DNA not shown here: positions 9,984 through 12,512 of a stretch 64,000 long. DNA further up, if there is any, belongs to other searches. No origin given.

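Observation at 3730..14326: Compact beta-oxidation / butyrate-type module in a small genome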

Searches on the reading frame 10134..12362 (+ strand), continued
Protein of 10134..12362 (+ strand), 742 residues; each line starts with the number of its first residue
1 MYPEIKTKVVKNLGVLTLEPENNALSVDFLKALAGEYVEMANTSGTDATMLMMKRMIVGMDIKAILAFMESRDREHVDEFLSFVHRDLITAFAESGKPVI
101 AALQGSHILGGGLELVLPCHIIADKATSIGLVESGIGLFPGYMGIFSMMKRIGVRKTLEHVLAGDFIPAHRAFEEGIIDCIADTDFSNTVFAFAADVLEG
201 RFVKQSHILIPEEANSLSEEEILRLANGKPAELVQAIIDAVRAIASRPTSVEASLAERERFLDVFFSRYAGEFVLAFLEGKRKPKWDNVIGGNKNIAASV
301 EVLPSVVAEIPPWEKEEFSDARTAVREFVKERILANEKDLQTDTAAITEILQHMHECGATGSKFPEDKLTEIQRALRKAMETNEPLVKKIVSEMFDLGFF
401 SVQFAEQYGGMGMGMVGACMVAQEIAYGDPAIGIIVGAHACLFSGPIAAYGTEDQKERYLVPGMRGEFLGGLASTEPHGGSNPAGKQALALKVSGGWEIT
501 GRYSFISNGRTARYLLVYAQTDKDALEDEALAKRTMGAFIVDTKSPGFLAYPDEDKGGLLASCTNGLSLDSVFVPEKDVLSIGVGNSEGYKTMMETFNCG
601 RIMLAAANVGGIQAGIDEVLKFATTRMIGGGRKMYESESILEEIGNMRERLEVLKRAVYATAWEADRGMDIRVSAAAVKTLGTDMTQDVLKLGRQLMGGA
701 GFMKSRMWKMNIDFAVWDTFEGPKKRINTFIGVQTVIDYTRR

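Call 29: list_cluster_members(proteins=[P0173, P0174, P0175, P0176, P0177, P0178, P0180, P0181, P0182, P0190])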
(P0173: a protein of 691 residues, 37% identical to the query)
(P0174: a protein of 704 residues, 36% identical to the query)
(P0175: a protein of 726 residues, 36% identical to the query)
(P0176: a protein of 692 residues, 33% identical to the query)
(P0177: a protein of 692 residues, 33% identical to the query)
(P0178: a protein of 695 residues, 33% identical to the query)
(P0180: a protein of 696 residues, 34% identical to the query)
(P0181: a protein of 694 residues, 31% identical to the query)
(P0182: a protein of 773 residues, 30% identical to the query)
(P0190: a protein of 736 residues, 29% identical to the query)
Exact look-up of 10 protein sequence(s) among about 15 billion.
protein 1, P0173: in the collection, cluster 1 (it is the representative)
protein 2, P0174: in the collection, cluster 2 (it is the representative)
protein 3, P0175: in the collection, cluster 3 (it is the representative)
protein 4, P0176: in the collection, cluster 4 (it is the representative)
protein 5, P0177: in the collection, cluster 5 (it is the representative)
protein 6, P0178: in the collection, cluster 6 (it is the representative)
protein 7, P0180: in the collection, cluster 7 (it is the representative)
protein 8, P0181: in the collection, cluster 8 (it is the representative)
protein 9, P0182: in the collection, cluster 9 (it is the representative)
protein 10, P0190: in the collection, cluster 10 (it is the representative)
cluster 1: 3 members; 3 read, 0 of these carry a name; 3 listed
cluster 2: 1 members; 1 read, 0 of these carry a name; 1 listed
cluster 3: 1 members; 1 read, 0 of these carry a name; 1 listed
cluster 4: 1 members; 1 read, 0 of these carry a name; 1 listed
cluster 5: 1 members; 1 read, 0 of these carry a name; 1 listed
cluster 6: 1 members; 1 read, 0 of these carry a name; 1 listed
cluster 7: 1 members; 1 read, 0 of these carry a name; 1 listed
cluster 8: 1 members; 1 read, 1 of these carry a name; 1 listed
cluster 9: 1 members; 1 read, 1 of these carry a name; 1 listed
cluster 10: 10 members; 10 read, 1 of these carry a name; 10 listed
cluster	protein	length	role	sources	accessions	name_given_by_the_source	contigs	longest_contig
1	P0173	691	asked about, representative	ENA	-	-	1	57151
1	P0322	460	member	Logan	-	-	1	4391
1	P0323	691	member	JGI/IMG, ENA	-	-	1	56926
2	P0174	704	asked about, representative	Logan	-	-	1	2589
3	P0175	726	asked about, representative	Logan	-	-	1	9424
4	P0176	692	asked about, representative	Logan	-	-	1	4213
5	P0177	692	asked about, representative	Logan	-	-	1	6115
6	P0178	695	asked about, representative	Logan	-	-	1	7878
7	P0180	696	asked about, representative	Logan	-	-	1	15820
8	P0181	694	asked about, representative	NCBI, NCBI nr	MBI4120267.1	MAG: acyl-CoA dehydrogenase family protein [Parcubacteria group bacterium] | acyl-CoA dehydrogenase family protein [Parcubacteria group bacterium]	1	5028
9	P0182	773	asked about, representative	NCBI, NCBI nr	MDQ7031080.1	MAG: acyl-CoA dehydrogenase family protein [Ardenticatenia bacterium] | acyl-CoA dehydrogenase family protein [Ardenticatenia bacterium]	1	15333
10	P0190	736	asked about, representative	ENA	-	-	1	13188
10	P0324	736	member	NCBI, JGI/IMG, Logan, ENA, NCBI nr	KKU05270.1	MAG: Acyl-CoA dehydrogenase domain protein [Parcubacteria group bacterium ...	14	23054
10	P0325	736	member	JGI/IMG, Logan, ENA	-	-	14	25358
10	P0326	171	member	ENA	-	-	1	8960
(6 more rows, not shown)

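Call 30: find_encoding_contigs(protein=P0173, flank=10000, max_places=2)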
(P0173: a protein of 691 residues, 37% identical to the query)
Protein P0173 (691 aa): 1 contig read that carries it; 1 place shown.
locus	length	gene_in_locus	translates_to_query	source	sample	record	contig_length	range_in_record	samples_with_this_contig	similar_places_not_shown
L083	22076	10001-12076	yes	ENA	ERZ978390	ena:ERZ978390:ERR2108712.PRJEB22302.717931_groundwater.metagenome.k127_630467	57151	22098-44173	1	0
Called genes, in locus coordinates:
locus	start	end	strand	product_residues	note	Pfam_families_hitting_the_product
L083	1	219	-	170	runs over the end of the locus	PF00293:NUDIX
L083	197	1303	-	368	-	PF13207:AAA_17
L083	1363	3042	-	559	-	PF02511:Thy1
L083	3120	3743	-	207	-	PF02223:Thymidylate_kin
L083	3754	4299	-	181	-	PF00383:dCMP_cyt_deam_1 (weak)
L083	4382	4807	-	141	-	PF03946:Ribosomal_L11_N, PF00298:Ribosomal_L11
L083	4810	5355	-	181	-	PF02357:NusG, PF00467:KOW (weak)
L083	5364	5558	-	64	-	PF00584:SecE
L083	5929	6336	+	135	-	PF00077:RVP (weak), PF13650:Asp_protease_2, PF13975:gag-asp_proteas (weak)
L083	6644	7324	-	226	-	-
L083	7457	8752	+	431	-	PF00108:Thiolase_N, PF00109:ketoacyl-synt (weak), PF00108:Thiolase_N, PF02803:Thiolase_C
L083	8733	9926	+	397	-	PF02737:3HCDH_N, PF00725:3HCDH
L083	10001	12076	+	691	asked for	PF00378:ECH_1, PF16113:ECH_2, PF02771:Acyl-CoA_dh_N, PF02770:Acyl-CoA_dh_M, PF00441:Acyl-CoA_dh_1, PF08028:Acyl-CoA_dh_2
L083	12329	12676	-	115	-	-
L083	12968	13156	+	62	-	-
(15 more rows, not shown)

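Call 31: find_encoding_contigs(protein=P0180, flank=10000, max_places=2)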
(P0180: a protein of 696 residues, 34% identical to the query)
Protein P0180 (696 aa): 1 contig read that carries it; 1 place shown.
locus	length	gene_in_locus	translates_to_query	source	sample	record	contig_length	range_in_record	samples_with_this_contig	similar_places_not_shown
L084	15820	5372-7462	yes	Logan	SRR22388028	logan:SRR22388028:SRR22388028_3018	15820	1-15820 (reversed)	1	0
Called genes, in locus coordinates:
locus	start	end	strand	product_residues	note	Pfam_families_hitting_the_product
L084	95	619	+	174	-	-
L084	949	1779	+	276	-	PF03096:Ndr, PF00561:Abhydrolase_1, PF12146:Hydrolase_4, PF12697:Abhydrolase_6, PF12695:Abhydrolase_5 (faint)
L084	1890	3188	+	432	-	PF00108:Thiolase_N, PF00109:ketoacyl-synt (faint), PF02803:Thiolase_C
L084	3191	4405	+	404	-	PF02737:3HCDH_N, PF00725:3HCDH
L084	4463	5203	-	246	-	PF01553:Acyltransferase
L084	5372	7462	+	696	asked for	PF00378:ECH_1, PF16113:ECH_2, PF02771:Acyl-CoA_dh_N, PF02770:Acyl-CoA_dh_M, PF00441:Acyl-CoA_dh_1, PF08028:Acyl-CoA_dh_2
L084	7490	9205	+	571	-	PF00501:AMP-binding, PF13193:AMP-binding_C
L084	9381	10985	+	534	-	PF02142:MGS, PF01808:AICARFT_IMPCHas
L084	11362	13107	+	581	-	PF00795:CN_hydrolase, PF02540:NAD_synthase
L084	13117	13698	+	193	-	PF01467:CTP_transf_like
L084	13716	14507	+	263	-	PF00857:Isochorismatase (weak)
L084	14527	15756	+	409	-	PF17767:NAPRTase_N, PF04095:NAPRTase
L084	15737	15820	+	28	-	?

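Call 32: find_encoding_contigs(protein=P0324, flank=10000, max_places=2)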
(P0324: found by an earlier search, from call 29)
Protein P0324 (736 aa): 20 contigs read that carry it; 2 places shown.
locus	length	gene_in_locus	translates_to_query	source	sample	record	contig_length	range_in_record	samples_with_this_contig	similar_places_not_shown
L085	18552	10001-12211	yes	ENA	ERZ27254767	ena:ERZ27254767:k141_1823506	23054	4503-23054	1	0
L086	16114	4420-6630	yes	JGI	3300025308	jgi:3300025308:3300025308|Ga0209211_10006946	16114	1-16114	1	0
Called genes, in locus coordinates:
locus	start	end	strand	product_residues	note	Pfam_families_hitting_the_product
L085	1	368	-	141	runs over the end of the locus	-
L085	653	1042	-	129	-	PF02021:UPF0102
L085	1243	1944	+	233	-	PF01230:HIT (weak)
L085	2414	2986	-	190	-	-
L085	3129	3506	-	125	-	PF16320:Ribosomal_L12_N, PF00542:Ribosomal_L12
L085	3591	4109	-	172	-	PF00466:Ribosomal_L10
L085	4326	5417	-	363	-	PF02618:YceG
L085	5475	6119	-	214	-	PF01135:PCMT, PF13847:Methyltransf_31 (faint)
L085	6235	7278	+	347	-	PF01734:Patatin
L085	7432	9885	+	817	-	PF00108:Thiolase_N, PF02803:Thiolase_C, PF02737:3HCDH_N, PF00725:3HCDH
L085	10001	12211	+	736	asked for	PF00378:ECH_1, PF16113:ECH_2, PF02771:Acyl-CoA_dh_N, PF02770:Acyl-CoA_dh_M, PF00441:Acyl-CoA_dh_1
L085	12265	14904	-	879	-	PF00004:AAA, PF07728:AAA_5, PF22667:Lon_lid, PF05362:Lon_C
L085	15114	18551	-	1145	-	?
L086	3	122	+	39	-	?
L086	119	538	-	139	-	PF01135:PCMT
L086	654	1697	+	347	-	PF01734:Patatin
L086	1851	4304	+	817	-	PF00108:Thiolase_N, PF02803:Thiolase_C, PF02737:3HCDH_N, PF00725:3HCDH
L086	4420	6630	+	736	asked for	PF00378:ECH_1, PF16113:ECH_2, PF02771:Acyl-CoA_dh_N, PF02770:Acyl-CoA_dh_M, PF00441:Acyl-CoA_dh_1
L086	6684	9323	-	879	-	PF00004:AAA, PF07728:AAA_5, PF22667:Lon_lid, PF05362:Lon_C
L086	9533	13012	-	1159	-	-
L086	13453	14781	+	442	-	-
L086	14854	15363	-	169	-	-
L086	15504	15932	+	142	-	-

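Call 46: find_related_loci(query=A2, collection=metagenome_contigs, flank=10000)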
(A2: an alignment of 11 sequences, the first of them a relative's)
Query A2 (742 aa) in metagenome_contigs; peptide patterns used: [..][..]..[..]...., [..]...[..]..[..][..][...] (x = any residue, [..] = any of these).
600 stretches matched a pattern (row limit reached: there are more); 512 encode a relative of the query (tblastn E <= 1e-3); the best 80 are kept; 80 distinct loci.
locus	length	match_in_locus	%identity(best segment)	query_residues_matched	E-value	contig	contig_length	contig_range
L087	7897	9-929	32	389-704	7e-40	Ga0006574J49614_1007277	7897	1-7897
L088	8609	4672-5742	32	372-722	8e-39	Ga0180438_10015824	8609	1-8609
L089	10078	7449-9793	31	54-722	7e-38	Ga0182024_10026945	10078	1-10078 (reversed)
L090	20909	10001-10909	32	393-704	1e-36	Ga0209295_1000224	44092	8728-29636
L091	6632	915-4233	31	5-722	2e-36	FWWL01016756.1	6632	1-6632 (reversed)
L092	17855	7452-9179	29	79-730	3e-35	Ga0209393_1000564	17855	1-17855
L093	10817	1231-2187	30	397-722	3e-34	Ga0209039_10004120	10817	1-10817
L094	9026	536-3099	28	54-709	8e-33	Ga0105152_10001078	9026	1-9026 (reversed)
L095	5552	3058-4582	29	98-704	2e-32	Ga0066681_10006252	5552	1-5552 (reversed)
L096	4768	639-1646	27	381-725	2e-32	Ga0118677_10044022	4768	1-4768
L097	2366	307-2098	28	54-703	3e-31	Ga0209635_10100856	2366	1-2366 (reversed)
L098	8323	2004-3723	28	94-742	1e-30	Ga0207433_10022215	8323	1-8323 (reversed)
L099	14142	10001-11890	26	23-742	2e-29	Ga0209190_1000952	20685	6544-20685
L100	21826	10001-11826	28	1-702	3e-28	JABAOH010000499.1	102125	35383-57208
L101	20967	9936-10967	26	368-703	5e-31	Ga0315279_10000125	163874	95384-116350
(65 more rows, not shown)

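Call 49: find_encoding_contigs(protein=P0175, flank=10000, max_places=2)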
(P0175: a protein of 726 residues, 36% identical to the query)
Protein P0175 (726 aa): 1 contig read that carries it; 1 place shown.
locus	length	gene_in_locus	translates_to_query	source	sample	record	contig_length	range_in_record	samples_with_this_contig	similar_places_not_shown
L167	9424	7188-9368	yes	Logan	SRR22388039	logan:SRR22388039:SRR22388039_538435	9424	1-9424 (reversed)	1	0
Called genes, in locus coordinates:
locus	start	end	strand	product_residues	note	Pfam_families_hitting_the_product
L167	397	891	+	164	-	-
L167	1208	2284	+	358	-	PF01903:CbiX (faint)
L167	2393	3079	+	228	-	PF00596:Aldolase_II (weak)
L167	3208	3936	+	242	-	PF18306:LDcluster4, PF03641:Lysine_decarbox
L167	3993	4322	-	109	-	-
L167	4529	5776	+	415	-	PF00108:Thiolase_N, PF00109:ketoacyl-synt (faint), PF02803:Thiolase_C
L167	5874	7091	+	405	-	PF02737:3HCDH_N, PF00725:3HCDH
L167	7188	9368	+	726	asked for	PF00378:ECH_1, PF16113:ECH_2, PF02771:Acyl-CoA_dh_N, PF02770:Acyl-CoA_dh_M, PF00441:Acyl-CoA_dh_1, PF08028:Acyl-CoA_dh_2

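Call 50: find_encoding_contigs(protein=P0178, flank=10000, max_places=2)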
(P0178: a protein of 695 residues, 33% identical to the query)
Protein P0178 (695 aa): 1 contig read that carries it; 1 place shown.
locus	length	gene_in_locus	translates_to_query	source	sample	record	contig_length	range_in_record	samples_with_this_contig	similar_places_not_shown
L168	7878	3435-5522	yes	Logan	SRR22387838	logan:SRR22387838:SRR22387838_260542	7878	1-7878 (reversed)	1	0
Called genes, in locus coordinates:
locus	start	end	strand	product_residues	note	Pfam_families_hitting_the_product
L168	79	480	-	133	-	-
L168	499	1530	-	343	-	PF01926:MMR_HSR1, PF02421:FeoB_N, PF06071:YchF-GTPase_C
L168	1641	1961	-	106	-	-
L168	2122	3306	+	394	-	PF02737:3HCDH_N, PF00725:3HCDH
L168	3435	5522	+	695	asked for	PF00378:ECH_1, PF16113:ECH_2, PF02771:Acyl-CoA_dh_N, PF02770:Acyl-CoA_dh_M, PF00441:Acyl-CoA_dh_1, PF08028:Acyl-CoA_dh_2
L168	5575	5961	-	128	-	-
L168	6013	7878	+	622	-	?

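Call 51: find_encoding_contigs(protein=P0177, flank=10000, max_places=2)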
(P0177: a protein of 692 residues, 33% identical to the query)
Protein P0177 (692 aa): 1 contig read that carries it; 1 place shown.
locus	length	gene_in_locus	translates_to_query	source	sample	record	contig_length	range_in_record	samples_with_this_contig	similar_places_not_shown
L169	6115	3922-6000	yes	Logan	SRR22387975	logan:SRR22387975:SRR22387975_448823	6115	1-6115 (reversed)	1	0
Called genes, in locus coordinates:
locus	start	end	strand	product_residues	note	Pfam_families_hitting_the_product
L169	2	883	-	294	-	?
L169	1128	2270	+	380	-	PF13521:AAA_28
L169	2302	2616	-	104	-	-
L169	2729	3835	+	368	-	PF02737:3HCDH_N, PF00725:3HCDH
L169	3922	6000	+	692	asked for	PF00378:ECH_1, PF16113:ECH_2, PF02771:Acyl-CoA_dh_N, PF02770:Acyl-CoA_dh_M, PF00441:Acyl-CoA_dh_1, PF08028:Acyl-CoA_dh_2 (weak), PF22924:ACOX_C_alpha1 (weak)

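Call 71: predict_structure(alignment_id=A2)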
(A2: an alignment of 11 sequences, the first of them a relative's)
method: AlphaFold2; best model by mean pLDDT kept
length: 742 residues; sequences in the alignment: 11
mean_pLDDT: 77.5   pTM: 0.54
mean pLDDT of the five models: 77.5, 76.1, 76.0, 74.8, 73.6
residues with pLDDT >= 90: 138; 70-90: 427; 50-70: 87; < 50: 90
segments of 3 or more residues with pLDDT < 50: 206-214, 293-310, 339-348, 353-355, 357-364, 372-374, 478-484, 555-562, 720-727, 738-742
pLDDT, mean of each block of 10 residues (from residue 1): 79 88 80 89 87 86 86 87 79 81 90 84 91 82 82 87 90 90 86 89 59 62 87 90 81 84 87 78 77 40 36 70 88 70 47 46 47 49 61 86 89 91 88 79 89 93 87 60 63 93 68 86 79 85 89 48 67 94 71 82 89 91 82 83 88 90 87 84 86 79 64 62 48 51 44
secondary structure, 60 per line:
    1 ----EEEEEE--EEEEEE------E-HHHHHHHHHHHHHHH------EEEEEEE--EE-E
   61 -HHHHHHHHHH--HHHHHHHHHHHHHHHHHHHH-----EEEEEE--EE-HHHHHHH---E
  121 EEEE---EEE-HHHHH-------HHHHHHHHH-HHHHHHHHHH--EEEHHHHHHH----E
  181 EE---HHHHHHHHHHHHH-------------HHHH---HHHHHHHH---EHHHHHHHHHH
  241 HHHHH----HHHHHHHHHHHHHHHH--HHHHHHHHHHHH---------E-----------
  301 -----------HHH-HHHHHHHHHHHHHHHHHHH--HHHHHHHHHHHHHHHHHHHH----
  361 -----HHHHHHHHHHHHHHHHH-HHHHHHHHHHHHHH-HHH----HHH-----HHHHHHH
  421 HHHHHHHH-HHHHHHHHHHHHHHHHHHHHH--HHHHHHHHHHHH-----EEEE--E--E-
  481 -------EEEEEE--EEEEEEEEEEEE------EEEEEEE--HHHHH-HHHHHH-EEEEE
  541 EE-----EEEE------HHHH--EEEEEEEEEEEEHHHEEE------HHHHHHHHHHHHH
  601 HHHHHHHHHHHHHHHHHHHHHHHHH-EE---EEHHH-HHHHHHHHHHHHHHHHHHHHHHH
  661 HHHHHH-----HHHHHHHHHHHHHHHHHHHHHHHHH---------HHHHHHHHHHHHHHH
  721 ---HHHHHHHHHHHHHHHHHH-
elements in order (helices of 4 or more, strands of 3 or more residues): E5-10 E13-18 H27-41 E48-54 H62-71 H74-93 E99-104 H110-116 E120-124 E128-130 H132-136 H144-152 H154-163 E166-168 H169-175 E180-182 H186-198 H212-215 H219-226 H231-245 H250-265 H268-279 H316-334 H337-356 H366-382 H384-397 H414-428 H430-450 H453-464 E470-473 E488-493 E496-507 E514-520 H523-527 H529-534 E536-542 E548-551 H558-561 E564-575 E579-581 H588-625 H638-666 H672-696 H706-720 H724-741
